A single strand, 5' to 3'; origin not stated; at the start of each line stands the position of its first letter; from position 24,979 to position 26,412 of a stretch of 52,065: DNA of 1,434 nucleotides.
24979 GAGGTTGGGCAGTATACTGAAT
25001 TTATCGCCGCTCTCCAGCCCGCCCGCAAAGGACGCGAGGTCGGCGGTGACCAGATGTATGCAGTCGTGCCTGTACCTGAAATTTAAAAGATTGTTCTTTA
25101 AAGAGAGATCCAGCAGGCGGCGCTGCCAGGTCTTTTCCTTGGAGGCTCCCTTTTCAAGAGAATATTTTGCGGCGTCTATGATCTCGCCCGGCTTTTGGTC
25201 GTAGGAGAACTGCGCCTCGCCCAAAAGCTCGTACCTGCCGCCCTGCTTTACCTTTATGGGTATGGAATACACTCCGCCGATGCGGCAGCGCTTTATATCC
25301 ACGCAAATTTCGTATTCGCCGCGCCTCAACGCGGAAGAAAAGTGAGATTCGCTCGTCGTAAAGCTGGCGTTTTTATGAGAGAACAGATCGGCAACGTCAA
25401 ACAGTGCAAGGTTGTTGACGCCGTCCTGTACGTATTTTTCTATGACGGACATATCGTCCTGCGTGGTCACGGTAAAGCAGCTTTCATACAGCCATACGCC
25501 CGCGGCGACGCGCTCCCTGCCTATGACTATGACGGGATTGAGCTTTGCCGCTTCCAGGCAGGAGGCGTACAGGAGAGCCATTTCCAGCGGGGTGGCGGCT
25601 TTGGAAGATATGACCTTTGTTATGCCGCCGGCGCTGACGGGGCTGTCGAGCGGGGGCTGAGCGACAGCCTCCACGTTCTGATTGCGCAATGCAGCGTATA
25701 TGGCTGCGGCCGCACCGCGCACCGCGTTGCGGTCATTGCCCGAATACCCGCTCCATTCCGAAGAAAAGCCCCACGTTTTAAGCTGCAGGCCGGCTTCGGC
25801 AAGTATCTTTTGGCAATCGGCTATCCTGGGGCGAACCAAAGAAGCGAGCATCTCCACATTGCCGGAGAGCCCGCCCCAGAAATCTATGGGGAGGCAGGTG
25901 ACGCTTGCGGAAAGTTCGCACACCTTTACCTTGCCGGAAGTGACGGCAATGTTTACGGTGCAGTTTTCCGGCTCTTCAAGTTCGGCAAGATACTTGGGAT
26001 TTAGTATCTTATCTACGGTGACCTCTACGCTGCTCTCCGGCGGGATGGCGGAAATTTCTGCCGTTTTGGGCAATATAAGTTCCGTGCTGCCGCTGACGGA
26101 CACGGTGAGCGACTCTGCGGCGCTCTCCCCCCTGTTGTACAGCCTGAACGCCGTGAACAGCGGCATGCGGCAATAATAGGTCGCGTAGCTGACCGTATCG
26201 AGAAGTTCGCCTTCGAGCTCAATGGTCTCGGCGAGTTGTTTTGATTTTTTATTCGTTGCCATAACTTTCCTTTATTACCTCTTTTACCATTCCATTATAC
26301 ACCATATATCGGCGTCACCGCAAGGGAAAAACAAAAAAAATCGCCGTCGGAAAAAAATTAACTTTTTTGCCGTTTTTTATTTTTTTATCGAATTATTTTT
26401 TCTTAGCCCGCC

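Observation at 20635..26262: Stand-alone 1,875-aa helicase-nuclease (DUF4011 / Upf1-like SF1 / Vsr-DUF559-like fold / DUF3320-like): Hhe-type candidate immunity gene with an unassigned N-terminal module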

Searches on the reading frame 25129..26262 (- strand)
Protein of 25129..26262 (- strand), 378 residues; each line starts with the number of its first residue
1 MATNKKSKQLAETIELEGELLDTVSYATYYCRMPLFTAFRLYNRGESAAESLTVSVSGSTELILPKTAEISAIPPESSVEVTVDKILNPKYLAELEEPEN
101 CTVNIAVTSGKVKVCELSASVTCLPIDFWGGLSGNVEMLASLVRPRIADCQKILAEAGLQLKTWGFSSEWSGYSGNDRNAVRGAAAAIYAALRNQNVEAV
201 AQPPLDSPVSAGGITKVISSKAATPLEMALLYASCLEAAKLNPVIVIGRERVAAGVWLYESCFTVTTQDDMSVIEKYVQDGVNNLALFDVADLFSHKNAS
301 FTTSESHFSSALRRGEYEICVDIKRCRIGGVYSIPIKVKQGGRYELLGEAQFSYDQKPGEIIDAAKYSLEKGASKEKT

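Call 20: search_protein_families(library=pfam, proteins=[window:25129-26262:-], max_evalue=1)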
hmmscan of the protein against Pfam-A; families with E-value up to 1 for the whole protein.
seq(378 aa): 0 families

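Call 30: search_protein_representatives(protein=window:25129-26262:-)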
Query: 378 residues. Proteins with E-value up to 0.001 (for the whole library): 1420; up to 1e-10: 779; up to 1e-30: 83. The best 150 are listed.
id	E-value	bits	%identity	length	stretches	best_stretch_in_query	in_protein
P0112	2.4e-145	500.4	58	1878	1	1-371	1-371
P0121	3.3e-138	476.9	56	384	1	4-377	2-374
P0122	9.3e-116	403.1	47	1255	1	4-378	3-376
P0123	3.5e-84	299.3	42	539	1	20-377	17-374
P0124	1.8e-82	293.6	42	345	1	5-349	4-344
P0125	9.2e-81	288.0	41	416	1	6-377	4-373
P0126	1.4e-79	284.2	39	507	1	5-376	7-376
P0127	1.7e-76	274.0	39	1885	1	5-370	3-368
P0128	1.3e-69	251.3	41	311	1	8-309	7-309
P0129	1.0e-64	235.3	34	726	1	5-363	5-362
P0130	1.9e-64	234.4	41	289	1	2-294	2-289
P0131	1.8e-62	227.9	36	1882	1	4-343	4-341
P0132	2.5e-62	227.4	63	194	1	220-377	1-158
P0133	1.8e-57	211.4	34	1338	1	14-377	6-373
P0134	1.3e-53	198.7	40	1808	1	24-377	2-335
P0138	1.8e-45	171.9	30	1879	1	23-363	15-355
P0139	1.5e-44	168.9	33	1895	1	24-364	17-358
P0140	1.7e-44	168.7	32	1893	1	12-377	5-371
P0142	2.3e-44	168.3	30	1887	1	12-377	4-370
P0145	4.1e-42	160.9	30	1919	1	15-347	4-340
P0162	1.5e-34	136.0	31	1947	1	14-340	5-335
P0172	1.2e-33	133.1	28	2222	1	16-351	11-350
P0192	3.0e-31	125.1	27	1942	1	14-340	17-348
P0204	1.2e-30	123.2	30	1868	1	11-376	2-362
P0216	3.1e-29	118.5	25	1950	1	20-349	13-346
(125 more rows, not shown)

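Call 32: find_homologous_proteins(query=window:25129-26262:-, max_evalue=0.00001)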
Query window:25129-26262:- (378 aa): 35 proteins with E <= 0.00001 among 7771 candidates.
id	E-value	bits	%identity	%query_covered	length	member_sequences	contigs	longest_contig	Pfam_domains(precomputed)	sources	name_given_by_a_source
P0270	2.0e-243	825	99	100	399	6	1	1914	-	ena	-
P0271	6.4e-212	721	83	100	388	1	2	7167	-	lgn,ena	-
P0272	5.6e-198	675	83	94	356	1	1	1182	-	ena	-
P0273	2.7e-179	614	78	90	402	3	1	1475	-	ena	-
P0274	4.0e-171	587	82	84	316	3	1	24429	-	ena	-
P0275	9.4e-154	530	62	100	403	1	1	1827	-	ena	-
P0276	1.5e-152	526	60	99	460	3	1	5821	PF13195.12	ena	-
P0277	1.0e-150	520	60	100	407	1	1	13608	-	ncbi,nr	ncbi:MAG: hypothetical protein K2N22_05880, partial [Clostridia bacterium]|nr:hypothetical protein [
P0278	1.1e-146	506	60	99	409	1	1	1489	-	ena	-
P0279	1.1e-145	503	60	98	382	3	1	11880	-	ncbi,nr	ncbi:MAG: hypothetical protein K2I20_01425, partial [Clostridia bacterium]|nr:hypothetical protein [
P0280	3.2e-140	485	57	99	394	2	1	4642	-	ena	-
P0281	1.9e-138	479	57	95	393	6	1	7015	-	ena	-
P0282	8.6e-138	477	62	88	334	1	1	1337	-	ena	-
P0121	1.0e-137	477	56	99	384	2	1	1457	-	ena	-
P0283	2.6e-137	476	56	100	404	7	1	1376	-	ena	-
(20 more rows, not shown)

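Call 34: search_protein_families(library=ncbifam, proteins=[P0127, P0131, P0145, P0162, P0216], max_evalue=1e-20)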
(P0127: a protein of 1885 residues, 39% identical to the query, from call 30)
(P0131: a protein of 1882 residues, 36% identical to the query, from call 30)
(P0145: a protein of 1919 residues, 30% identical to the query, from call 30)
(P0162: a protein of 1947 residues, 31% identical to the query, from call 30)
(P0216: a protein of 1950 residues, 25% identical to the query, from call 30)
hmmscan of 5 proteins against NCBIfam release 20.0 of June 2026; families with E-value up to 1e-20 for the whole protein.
P0127 (1885 aa): 3 families
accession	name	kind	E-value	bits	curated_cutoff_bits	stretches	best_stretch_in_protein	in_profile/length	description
NF058533.1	antiphage_ProA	equivalog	0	1461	1500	1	24-1691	2-1711/1903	anti-phage protein ProA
NF042953.1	Hhe_antiphage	equivalog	5.6e-211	703.7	2000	2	1095-1728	1082-1725/1797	DUF4011 domain-containing anti-phage protein Hhe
TIGR00376.1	TIGR00376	hypoth_equivalog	9e-32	110.3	348.9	0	568-776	83-279/639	IGHMBP2 family helicase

P0131 (1882 aa): 4 families
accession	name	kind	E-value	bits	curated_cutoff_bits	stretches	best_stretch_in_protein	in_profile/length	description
NF058533.1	antiphage_ProA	equivalog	0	1405.8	1500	1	27-1849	2-1903/1903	anti-phage protein ProA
NF042953.1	Hhe_antiphage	equivalog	6.4e-192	640.5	2000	2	938-1730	916-1729/1797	DUF4011 domain-containing anti-phage protein Hhe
TIGR00376.1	TIGR00376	hypoth_equivalog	7.9e-31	107.2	348.9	0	1283-1387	361-456/639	IGHMBP2 family helicase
NF040671.1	PLuB_AAA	exception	2.6e-24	84.7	999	0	1284-1547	960-1239/1256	PLuB system helicase-like protein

P0145 (1919 aa): 4 families
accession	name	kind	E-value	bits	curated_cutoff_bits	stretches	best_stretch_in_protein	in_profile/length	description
NF058533.1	antiphage_ProA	equivalog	0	2095.6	1500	1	14-1885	1-1903/1903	anti-phage protein ProA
NF042953.1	Hhe_antiphage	equivalog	1.4e-243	811.7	2000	2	987-1736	966-1718/1797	DUF4011 domain-containing anti-phage protein Hhe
TIGR00376.1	TIGR00376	hypoth_equivalog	4.5e-25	88.2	348.9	0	1299-1553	362-608/639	IGHMBP2 family helicase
NF040671.1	PLuB_AAA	exception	2.2e-22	78.4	999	0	1302-1554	962-1230/1256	PLuB system helicase-like protein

P0162 (1947 aa): 4 families
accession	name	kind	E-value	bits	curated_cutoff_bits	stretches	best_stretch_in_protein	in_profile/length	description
NF058533.1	antiphage_ProA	equivalog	0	2161.4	1500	1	16-1915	1-1903/1903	anti-phage protein ProA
NF042953.1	Hhe_antiphage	equivalog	1e-236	789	2000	2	1020-1776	971-1740/1797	DUF4011 domain-containing anti-phage protein Hhe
TIGR00376.1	TIGR00376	hypoth_equivalog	5e-30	104.5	348.9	0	675-740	157-223/639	IGHMBP2 family helicase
NF040671.1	PLuB_AAA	exception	6.6e-25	86.7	999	0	1319-1571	962-1230/1256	PLuB system helicase-like protein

P0216 (1950 aa): 4 families
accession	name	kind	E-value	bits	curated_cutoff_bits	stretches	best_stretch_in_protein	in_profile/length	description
NF058533.1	antiphage_ProA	equivalog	0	2281.8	1500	1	18-1916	1-1903/1903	anti-phage protein ProA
NF042953.1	Hhe_antiphage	equivalog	3.8e-246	820.3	2000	2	1090-1744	1052-1710/1797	DUF4011 domain-containing anti-phage protein Hhe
TIGR00376.1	TIGR00376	hypoth_equivalog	3.8e-28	98.3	348.9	0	1302-1424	351-463/639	IGHMBP2 family helicase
NF040671.1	PLuB_AAA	exception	9.3e-25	86.2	999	0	1312-1568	958-1230/1256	PLuB system helicase-like protein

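Call 35: search_protein_families(library=pfam, proteins=[P0145, P0162, P0216, P0172, P0192], max_evalue=0.5)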
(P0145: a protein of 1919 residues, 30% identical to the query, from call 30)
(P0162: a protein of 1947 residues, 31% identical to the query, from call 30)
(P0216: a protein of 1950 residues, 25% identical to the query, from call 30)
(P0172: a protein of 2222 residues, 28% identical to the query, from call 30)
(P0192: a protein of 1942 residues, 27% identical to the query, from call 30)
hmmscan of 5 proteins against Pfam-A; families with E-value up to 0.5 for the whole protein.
P0145 (1919 aa): 22 families
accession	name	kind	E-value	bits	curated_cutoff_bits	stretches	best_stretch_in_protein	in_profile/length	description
PF13195.11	DUF4011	-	2.4e-48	164.5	22.2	1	385-556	1-158/158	Protein of unknown function (DUF4011)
PF18741.7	MTES_1575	-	1.1e-23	83.6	38.2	1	1603-1699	2-96/96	REase_MTES_1575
PF13086.12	AAA_11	-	3.4e-18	66.8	27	2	1301-1342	212-254/257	AAA domain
PF13087.12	AAA_12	-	4.3e-16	59.5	27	1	1373-1554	17-192/195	AAA domain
PF13245.12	AAA_19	-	5.1e-08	33.6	25.1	2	672-725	1-56/134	AAA domain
PF11784.13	DUF3320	-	5.6e-08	33.1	25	1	1753-1798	2-47/50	Protein of unknown function (DUF3320)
PF13604.12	AAA_30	-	3.6e-07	30.6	27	2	672-730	6-66/191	AAA domain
PF01443.25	Viral_helicase1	-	7e-06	26.5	21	1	1301-1342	58-101/228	Viral superfamily 1 RNA helicase core domain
PF13191.12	AAA_16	-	0.0025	18.8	32.6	1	671-745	10-85/167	AAA ATPase domain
PF09848.15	SLFN-g3_helicase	-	0.0035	17.1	24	0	685-732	4-53/354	Schlafen group 3, DNA/RNA helicase domain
PF10236.15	DAP3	-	0.0061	16.3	23.1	1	677-718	18-59/311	Mitochondrial ribosomal death-associated protein 3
PF04851.21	ResIII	-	0.0065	16.8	22.5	1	680-746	21-92/164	Type III restriction enzyme, res subunit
PF01580.24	FtsK_SpoIIIE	-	0.041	13.7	24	1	680-724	36-85/221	FtsK/SpoIIIE family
PF13401.12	AAA_22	-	0.051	14.3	27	1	682-716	5-39/130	AAA domain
PF02456.21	Adeno_IVa2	-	0.051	12.8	21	1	686-725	91-132/370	Adenovirus IVa2 protein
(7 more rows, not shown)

P0162 (1947 aa): 25 families
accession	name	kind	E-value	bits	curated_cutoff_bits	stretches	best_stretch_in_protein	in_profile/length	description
PF13195.11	DUF4011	-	2.1e-49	167.9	22.2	1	394-565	1-158/158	Protein of unknown function (DUF4011)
PF18741.7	MTES_1575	-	6.9e-20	71.4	38.2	1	1620-1714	2-94/96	REase_MTES_1575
PF13086.12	AAA_11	-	3.8e-19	69.9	27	2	1319-1359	213-254/257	AAA domain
PF13087.12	AAA_12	-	9.4e-18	64.9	27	1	1378-1570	4-191/195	AAA domain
PF11784.13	DUF3320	-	2e-13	50.5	25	1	1781-1828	2-49/50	Protein of unknown function (DUF3320)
PF13604.12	AAA_30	-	1.8e-09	38.1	27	2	679-739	4-66/191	AAA domain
PF13245.12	AAA_19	-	6.8e-09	36.5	25.1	2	681-739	1-61/134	AAA domain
PF01443.25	Viral_helicase1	-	8.7e-05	22.9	21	1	1317-1359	55-101/228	Viral superfamily 1 RNA helicase core domain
PF00270.35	DEAD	-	0.0015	18.8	26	1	680-752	3-77/167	DEAD/DEAH box helicase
PF04851.21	ResIII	-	0.0031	17.9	22.5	1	685-754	12-91/164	Type III restriction enzyme, res subunit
PF01695.23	IstB_IS21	-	0.0047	16.9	24.1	1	688-727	89-128/238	IstB-like ATP binding protein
PF10236.15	DAP3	-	0.008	15.9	23.1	1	687-811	19-141/311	Mitochondrial ribosomal death-associated protein 3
PF13191.12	AAA_16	-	0.012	16.6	32.6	1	688-747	19-66/167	AAA ATPase domain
PF01841.26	Transglut_core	-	0.012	16.4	23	1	163-235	4-70/108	Transglutaminase-like superfamily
PF01580.24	FtsK_SpoIIIE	-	0.019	14.9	24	1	680-721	27-71/221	FtsK/SpoIIIE family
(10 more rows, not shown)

P0216 (1950 aa): 28 families (the best 25 are shown)
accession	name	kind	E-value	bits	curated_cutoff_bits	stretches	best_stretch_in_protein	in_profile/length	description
PF13195.11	DUF4011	-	1.2e-48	165.5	22.2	1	382-553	1-158/158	Protein of unknown function (DUF4011)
PF18741.7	MTES_1575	-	9.6e-27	93.3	38.2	1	1616-1713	1-96/96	REase_MTES_1575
PF13086.12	AAA_11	-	1.7e-20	74.4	27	2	1308-1356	206-254/257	AAA domain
PF13087.12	AAA_12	-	3.2e-16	59.9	27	1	1382-1567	11-191/195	AAA domain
PF11784.13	DUF3320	-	7.7e-14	51.8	25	1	1781-1829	1-49/50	Protein of unknown function (DUF3320)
PF13245.12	AAA_19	-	1.8e-11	44.8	25.1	2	667-725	1-61/134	AAA domain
PF13604.12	AAA_30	-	2.1e-09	37.8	27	2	665-726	4-67/191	AAA domain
PF01443.25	Viral_helicase1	-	7.2e-06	26.4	21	1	1311-1356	52-101/228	Viral superfamily 1 RNA helicase core domain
PF04851.21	ResIII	-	1.5e-05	25.4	22.5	1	669-744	13-95/164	Type III restriction enzyme, res subunit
PF00270.35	DEAD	-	0.0002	21.6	26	1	666-758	3-98/167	DEAD/DEAH box helicase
PF13191.12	AAA_16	-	0.0026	18.7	32.6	1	672-742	16-87/167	AAA ATPase domain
PF10236.15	DAP3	-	0.01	15.5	23.1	1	668-711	14-57/311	Mitochondrial ribosomal death-associated protein 3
PF24883.2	NPHP3_N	-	0.012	16.3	24.8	1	671-716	15-61/164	Nephrocystin 3, N-terminal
PF05127.21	NAT10_TcmA_helicase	-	0.013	15.8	22.7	1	681-757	1-77/176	RNA cytidine acetyltransferase NAT10/TcmA, helicase domain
PF09848.15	SLFN-g3_helicase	-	0.013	15.2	24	0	680-759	4-74/354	Schlafen group 3, DNA/RNA helicase domain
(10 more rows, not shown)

P0172 (2222 aa): 26 families (the best 25 are shown)
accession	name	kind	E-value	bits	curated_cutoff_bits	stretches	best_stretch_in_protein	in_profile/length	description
PF13195.11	DUF4011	-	1.3e-44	152.4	22.2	1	386-556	1-158/158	Protein of unknown function (DUF4011)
PF18741.7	MTES_1575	-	1.4e-21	76.8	38.2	1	1891-1984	5-96/96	REase_MTES_1575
PF13086.12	AAA_11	-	4e-18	66.6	27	2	664-772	3-125/257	AAA domain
PF13087.12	AAA_12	-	1.8e-17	64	27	1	1647-1839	6-193/195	AAA domain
PF11784.13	DUF3320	-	2.9e-09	37.2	25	1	2057-2099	7-49/50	Protein of unknown function (DUF3320)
PF13245.12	AAA_19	-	2.9e-07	31.2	25.1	1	668-722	2-58/134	AAA domain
PF13604.12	AAA_30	-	4.1e-07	30.3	27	1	665-725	4-66/191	AAA domain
PF01443.25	Viral_helicase1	-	0.00034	20.9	21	1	1579-1626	50-101/228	Viral superfamily 1 RNA helicase core domain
PF13191.12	AAA_16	-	0.0018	19.2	32.6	1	672-718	17-63/167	AAA ATPase domain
PF04851.21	ResIII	-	0.003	17.9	22.5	1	675-744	21-95/164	Type III restriction enzyme, res subunit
PF00580.27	UvrD-helicase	-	0.0066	16.6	23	1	667-708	5-48/271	UvrD/REP helicase N-terminal domain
PF09848.15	SLFN-g3_helicase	-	0.0084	15.9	24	0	680-727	4-53/354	Schlafen group 3, DNA/RNA helicase domain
PF00270.35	DEAD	-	0.0085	16.3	26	1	667-751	4-92/167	DEAD/DEAH box helicase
PF09432.15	THP2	-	0.013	16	28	1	738-789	19-69/129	Tho complex subunit THP2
PF02456.21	Adeno_IVa2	-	0.02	14.2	21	1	666-716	76-128/370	Adenovirus IVa2 protein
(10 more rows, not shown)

P0192 (1942 aa): 16 families
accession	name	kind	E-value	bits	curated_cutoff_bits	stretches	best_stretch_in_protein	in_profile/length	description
PF13195.11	DUF4011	-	3e-44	151.2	22.2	1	392-562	1-158/158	Protein of unknown function (DUF4011)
PF18741.7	MTES_1575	-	1.3e-22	80.1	38.2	1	1604-1698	3-95/96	REase_MTES_1575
PF13087.12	AAA_12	-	3.7e-18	66.2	27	1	1367-1553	11-192/195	AAA domain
PF13086.12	AAA_11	-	5.5e-18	66.1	27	2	670-902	3-179/257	AAA domain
PF13604.12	AAA_30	-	5.5e-07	29.9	27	1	670-731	3-66/191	AAA domain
PF13245.12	AAA_19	-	5.9e-07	30.2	25.1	1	673-731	1-61/134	AAA domain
PF01443.25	Viral_helicase1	-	0.0013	19.1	21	1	1293-1340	49-100/228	Viral superfamily 1 RNA helicase core domain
PF01841.26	Transglut_core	-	0.0041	17.8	23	1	204-249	24-71/108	Transglutaminase-like superfamily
PF13191.12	AAA_16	-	0.025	15.5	32.6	1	679-773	18-103/167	AAA ATPase domain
PF00270.35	DEAD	-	0.075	13.2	26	0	672-736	3-70/167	DEAD/DEAH box helicase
PF11784.13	DUF3320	-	0.089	13.2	25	0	1772-1819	1-48/50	Protein of unknown function (DUF3320)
PF04480.18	DUF559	-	0.11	12.8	20.6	1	1645-1699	57-108/109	Protein of unknown function (DUF559)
PF19310.4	TOP_N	-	0.12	12.6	27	1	876-944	1-70/123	Neurolysin/Thimet oligopeptidase, N-terminal domain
PF24989.1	DUF7776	-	0.14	13.1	27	0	1038-1074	9-45/70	Domain of unknown function (DUF7776)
PF00004.35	AAA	-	0.16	12.8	21.2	0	687-707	2-22/131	ATPase family associated with various cellular activities (AAA)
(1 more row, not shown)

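Call 46: predict_structure(alignment_id=A2)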
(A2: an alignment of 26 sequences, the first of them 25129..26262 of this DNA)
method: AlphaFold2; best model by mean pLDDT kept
length: 378 residues; sequences in the alignment: 26
mean_pLDDT: 86.6   pTM: 0.82
mean pLDDT of the five models: 86.6, 85.8, 85.1, 84.8, 84.1
residues with pLDDT >= 90: 267; 70-90: 61; 50-70: 16; < 50: 34
segments of 3 or more residues with pLDDT < 50: 1-3, 341-343, 350-364, 366-378
pLDDT, mean of each block of 10 residues (from residue 1): 56 87 92 90 91 94 94 93 88 92 94 91 94 93 93 95 87 87 96 95 91 87 96 97 97 96 94 93 92 92 96 97 95 79 52 42 45 40
secondary structure, 60 per line:
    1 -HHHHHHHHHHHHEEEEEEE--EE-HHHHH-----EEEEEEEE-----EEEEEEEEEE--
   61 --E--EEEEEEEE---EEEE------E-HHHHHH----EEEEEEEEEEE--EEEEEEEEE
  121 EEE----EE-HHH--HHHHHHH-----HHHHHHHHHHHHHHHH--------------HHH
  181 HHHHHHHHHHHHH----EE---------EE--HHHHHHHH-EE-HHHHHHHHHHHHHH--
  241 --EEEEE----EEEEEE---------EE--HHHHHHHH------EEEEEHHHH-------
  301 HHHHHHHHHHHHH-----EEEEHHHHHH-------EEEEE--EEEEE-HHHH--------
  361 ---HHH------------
elements in order: H2-13 E14-20 H26-30 E36-43 E49-58 E66-73 E77-80 H89-94 E99-109 E112-123 H136-142 H148-163 H178-193 H213-220 H225-238 E243-247 E252-257 H271-278 E285-289 H290-293 H301-313 E319-322 H323-328 E336-340 E343-347 H349-352

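Call 49: fold_search(model_id=the predicted structure, library=pdb)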
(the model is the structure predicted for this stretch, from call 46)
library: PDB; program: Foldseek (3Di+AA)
matches with E <= 10: 1674; with E <= 0.001: 6
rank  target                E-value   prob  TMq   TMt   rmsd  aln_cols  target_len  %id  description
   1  6a8p_B                2.4e-04  1.00  0.22  0.13   3.7       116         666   19  Transglutaminase 2 mutant G224V in complex with GTP (released 2018-09-26)
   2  6kzb_C                6.3e-04  1.00  0.21  0.13   3.9       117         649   19  Transglutaminase2 complexed with calcium (released 2020-12-09)
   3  6a8p_A                6.7e-04  1.00  0.21  0.12   3.9       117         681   19  Transglutaminase 2 mutant G224V in complex with GTP (released 2018-09-26)
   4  1kv3_A                7.5e-04  1.00  0.22  0.13   3.7       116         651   19  HUMAN TISSUE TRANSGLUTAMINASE IN GDP BOUND FORM (released 2002-03-13)
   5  9bc3_A                7.5e-04  0.82  0.18  0.16  17.5       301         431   12  Transglutaminase 2 - Alternate state (released 2024-07-03)
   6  8csw                  8.0e-04  1.00  0.23  0.13   3.2       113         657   12  Local refinement of protein 4.2 in Class 2 of erythrocyte ankyrin-1 complex (released 2022-07-20)
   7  6kzb_A                1.0e-03  1.00  0.22  0.13   3.7       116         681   19  Transglutaminase2 complexed with calcium (released 2020-12-09)
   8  6a8p_C                1.0e-03  1.00  0.21  0.12   4.0       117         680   20  Transglutaminase 2 mutant G224V in complex with GTP (released 2018-09-26)
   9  1ksh_B                1.0e-03  1.00  0.24  0.56   4.9       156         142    8  Complex of Arl2 and PDE delta, Crystal Form 2 (native) (released 2002-05-08)
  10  8cs9_X                1.1e-03  1.00  0.23  0.13   3.2       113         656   12  Composite reconstruction of Class 1 of the erythrocyte ankyrin-1 complex (released 2022-07-20)
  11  7uzs                  1.3e-03  1.00  0.23  0.13   3.2       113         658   12  Protein 4.2 (local refinement from consensus reconstruction of ankyrin complex classes) (released 2022-07-20)
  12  8xrv_B                1.3e-03  1.00  0.20  0.11   5.3       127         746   16  The crystal structure of a GH3 enzyme CcBgl3B with glucose (released 2024-04-10)
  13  8xrx_B                1.4e-03  1.00  0.20  0.11   5.7       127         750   16  The crystal structure of a GH3 enzyme CcBgl3B with glucose and gentiobiose (released 2024-04-10)
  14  7p4l_B                1.5e-03  1.00  0.21  0.17   5.4       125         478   12  Crystal structure of the trimeric ectodomain of archaeal Fusexin1 (Fsx1) (released 2022-07-13)
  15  9qk2_G                1.6e-03  0.99  0.21  0.09  15.6       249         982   11  Structure of the Complement classical and lectin pathway C3 convertase in complex with substrate C3 (released 2025-12-24)
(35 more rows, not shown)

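Call 71: list_cluster_members(proteins=[P0127, P0131, P0138, P0139, P0140, P0142, P0204, P0145, P0162, P0216])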
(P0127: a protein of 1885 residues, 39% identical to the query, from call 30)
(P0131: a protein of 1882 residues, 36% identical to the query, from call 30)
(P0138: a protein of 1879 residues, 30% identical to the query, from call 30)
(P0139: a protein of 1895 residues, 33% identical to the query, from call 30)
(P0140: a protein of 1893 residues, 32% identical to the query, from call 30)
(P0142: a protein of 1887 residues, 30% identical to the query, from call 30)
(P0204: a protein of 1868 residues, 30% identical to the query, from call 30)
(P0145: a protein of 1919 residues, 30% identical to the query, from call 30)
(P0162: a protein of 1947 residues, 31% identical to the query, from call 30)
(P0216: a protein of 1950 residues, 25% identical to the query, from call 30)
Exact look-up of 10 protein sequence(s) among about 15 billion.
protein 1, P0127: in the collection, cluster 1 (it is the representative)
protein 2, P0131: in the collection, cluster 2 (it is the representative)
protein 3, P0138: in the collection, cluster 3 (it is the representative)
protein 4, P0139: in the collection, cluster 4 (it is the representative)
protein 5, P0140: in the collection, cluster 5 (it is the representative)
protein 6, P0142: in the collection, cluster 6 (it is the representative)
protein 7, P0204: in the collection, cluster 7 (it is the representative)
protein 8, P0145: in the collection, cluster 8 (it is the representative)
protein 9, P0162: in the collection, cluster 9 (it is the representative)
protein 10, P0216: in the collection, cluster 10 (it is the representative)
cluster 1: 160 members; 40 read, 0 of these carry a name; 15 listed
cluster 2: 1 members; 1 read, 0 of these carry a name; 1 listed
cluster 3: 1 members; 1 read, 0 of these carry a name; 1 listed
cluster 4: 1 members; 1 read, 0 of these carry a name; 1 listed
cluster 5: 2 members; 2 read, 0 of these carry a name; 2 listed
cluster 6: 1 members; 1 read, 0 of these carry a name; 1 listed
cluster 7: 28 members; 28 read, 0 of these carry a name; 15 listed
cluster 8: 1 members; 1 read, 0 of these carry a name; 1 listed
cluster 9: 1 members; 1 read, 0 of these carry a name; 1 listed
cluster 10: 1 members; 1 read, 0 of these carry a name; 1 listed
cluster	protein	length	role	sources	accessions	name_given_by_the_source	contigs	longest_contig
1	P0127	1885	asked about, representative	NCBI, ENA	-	-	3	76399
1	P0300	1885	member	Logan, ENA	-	-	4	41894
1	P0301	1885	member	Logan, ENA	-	-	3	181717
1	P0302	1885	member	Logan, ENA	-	-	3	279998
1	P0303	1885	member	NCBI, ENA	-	-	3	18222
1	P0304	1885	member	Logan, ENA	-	-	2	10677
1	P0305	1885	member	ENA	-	-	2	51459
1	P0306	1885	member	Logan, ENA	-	-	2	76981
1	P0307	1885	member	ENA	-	-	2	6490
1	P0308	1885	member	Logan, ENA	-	-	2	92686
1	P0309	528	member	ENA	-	-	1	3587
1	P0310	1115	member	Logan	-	-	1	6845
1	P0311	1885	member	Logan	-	-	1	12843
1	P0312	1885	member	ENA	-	-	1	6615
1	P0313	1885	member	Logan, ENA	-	-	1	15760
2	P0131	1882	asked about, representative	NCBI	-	-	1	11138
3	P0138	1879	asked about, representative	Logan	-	-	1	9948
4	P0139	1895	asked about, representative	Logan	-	-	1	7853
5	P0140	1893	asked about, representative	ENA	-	-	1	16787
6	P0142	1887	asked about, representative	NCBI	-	-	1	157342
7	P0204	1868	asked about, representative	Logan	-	-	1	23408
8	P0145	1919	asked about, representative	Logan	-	-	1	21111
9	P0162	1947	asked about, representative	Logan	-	-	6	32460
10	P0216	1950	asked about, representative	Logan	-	-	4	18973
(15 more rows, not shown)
